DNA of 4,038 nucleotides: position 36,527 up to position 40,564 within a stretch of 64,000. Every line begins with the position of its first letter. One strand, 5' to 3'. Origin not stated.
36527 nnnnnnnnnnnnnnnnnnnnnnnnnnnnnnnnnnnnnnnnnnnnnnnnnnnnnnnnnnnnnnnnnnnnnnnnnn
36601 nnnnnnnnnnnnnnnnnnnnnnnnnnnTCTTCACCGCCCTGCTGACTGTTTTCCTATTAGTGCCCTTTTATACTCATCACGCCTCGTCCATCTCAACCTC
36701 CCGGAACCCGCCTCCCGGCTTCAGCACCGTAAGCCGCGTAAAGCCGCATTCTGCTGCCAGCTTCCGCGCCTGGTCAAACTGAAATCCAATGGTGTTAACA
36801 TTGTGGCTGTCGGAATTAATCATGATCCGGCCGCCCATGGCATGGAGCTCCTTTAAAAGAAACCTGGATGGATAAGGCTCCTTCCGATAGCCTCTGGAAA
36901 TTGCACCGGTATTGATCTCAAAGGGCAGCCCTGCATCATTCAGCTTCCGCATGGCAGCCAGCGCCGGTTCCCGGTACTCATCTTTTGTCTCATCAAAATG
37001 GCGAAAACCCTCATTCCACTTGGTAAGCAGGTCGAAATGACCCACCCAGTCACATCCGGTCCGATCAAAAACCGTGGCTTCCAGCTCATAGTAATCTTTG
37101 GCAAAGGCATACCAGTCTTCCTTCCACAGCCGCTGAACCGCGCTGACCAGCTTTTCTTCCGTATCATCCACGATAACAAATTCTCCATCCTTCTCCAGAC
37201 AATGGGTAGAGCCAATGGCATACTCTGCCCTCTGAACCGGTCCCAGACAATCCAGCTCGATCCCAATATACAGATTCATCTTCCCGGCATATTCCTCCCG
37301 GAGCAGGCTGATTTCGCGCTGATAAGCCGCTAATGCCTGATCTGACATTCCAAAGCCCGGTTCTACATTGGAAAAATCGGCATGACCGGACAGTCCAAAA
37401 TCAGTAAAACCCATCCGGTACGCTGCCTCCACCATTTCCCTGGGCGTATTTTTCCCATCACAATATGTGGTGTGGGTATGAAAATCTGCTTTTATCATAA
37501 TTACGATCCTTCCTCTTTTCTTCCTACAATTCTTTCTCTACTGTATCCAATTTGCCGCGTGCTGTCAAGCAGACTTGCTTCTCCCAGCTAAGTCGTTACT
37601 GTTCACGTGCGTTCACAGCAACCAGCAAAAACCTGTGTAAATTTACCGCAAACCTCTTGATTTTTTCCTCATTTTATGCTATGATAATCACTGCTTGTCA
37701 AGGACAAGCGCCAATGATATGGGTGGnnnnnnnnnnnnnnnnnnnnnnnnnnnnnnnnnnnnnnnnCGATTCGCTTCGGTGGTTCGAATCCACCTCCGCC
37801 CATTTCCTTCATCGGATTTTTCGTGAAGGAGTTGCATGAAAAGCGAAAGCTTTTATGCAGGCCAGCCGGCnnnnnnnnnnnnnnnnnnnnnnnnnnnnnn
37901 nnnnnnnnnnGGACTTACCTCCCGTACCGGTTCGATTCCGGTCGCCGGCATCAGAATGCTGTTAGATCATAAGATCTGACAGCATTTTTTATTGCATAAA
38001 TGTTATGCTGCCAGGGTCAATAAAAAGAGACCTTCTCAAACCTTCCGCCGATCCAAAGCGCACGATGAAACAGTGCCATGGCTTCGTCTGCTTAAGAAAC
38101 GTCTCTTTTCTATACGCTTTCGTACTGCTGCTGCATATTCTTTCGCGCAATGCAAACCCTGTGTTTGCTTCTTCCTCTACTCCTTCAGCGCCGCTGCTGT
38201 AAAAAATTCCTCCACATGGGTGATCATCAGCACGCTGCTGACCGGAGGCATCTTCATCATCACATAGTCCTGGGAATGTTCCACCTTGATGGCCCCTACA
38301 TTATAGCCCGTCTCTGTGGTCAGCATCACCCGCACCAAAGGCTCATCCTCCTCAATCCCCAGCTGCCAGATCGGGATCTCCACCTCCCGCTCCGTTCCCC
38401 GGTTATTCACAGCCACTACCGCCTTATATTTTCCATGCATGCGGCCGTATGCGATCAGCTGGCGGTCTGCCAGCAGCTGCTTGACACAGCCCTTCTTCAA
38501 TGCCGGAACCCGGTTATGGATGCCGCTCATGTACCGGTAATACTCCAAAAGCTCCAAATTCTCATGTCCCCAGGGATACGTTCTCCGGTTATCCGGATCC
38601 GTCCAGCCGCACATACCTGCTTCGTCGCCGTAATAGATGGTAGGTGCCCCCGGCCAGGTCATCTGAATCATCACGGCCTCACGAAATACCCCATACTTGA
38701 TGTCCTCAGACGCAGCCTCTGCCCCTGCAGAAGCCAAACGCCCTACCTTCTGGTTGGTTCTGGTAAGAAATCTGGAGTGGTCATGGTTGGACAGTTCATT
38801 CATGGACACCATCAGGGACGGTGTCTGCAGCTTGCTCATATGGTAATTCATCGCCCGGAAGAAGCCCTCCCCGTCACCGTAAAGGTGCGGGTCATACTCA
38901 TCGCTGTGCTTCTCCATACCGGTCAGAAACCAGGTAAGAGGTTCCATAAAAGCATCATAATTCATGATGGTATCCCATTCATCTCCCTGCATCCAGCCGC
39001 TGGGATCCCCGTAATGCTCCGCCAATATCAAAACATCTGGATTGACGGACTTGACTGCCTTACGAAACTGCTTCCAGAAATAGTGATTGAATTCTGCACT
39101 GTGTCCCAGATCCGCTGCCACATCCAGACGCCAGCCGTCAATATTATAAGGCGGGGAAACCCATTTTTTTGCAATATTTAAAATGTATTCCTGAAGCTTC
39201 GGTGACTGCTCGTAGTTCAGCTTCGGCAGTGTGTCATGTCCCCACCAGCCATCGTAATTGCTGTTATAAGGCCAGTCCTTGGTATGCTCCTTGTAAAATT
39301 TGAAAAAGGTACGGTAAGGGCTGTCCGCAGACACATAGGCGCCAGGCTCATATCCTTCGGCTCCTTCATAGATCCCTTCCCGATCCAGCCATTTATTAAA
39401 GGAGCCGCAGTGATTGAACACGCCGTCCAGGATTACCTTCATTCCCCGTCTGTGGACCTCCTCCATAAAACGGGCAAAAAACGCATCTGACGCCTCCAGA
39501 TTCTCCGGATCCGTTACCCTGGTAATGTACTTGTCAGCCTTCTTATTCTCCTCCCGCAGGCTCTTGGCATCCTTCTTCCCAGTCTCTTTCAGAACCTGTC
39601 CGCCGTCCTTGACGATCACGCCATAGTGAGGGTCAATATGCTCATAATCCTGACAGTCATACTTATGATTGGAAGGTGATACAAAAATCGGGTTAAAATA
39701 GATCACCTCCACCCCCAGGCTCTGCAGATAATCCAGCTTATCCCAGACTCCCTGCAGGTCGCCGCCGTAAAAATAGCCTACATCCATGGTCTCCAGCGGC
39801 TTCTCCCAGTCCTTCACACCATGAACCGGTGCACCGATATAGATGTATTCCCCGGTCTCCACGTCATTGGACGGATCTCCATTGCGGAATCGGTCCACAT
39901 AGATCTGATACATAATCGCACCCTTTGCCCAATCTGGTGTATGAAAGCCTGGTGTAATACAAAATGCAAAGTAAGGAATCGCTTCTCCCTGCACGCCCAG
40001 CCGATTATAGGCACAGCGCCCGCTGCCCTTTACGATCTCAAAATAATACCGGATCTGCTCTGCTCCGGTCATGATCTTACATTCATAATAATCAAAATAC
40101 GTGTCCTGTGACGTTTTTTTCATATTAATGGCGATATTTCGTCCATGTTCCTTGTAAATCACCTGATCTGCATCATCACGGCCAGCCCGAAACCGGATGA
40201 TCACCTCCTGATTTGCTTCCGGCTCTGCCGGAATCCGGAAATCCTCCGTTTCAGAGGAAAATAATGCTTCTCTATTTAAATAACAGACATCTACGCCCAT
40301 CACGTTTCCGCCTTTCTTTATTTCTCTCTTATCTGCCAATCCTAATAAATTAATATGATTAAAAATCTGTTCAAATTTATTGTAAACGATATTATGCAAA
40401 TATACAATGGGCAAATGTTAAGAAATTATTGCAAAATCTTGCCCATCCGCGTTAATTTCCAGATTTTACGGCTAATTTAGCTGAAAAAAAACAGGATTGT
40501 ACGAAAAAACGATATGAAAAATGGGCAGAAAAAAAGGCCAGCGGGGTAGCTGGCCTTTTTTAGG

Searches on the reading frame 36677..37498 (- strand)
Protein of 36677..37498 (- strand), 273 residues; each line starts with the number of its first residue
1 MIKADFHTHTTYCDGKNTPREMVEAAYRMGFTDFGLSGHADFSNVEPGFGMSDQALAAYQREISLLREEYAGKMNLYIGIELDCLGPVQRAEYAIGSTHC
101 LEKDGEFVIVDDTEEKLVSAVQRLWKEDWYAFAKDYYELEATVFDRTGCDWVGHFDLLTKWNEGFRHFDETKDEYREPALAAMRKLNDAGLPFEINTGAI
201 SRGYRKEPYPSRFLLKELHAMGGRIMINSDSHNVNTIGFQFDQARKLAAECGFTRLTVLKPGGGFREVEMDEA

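Call 86: search_protein_families(library=pfam, proteins=[window:36677-37498:-], max_evalue=0.00001)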
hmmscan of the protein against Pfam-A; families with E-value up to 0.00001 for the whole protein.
window:36677-37498:- (273 aa): 1 family
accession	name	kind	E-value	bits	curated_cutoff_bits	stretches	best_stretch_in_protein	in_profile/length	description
PF02811.25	PHP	-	1.4e-11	45.4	26.4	1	5-197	1-163/164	PHP domain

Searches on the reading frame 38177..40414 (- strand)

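Call 85: search_protein_families(library=pfam, proteins=[window:38177-40414:-], max_evalue=0.00001)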
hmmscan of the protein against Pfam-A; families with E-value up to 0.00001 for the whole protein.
window:38177-40414:- (745 aa): 2 families
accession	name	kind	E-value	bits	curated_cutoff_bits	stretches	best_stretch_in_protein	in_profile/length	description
PF00128.31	Alpha-amylase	-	2.9e-55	188.7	22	2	313-604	69-360/446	Alpha amylase, catalytic domain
PF02903.20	Alpha-amylase_N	-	1.1e-08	35.7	23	1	67-141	19-101/120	Alpha amylase, N-terminal ig-like domain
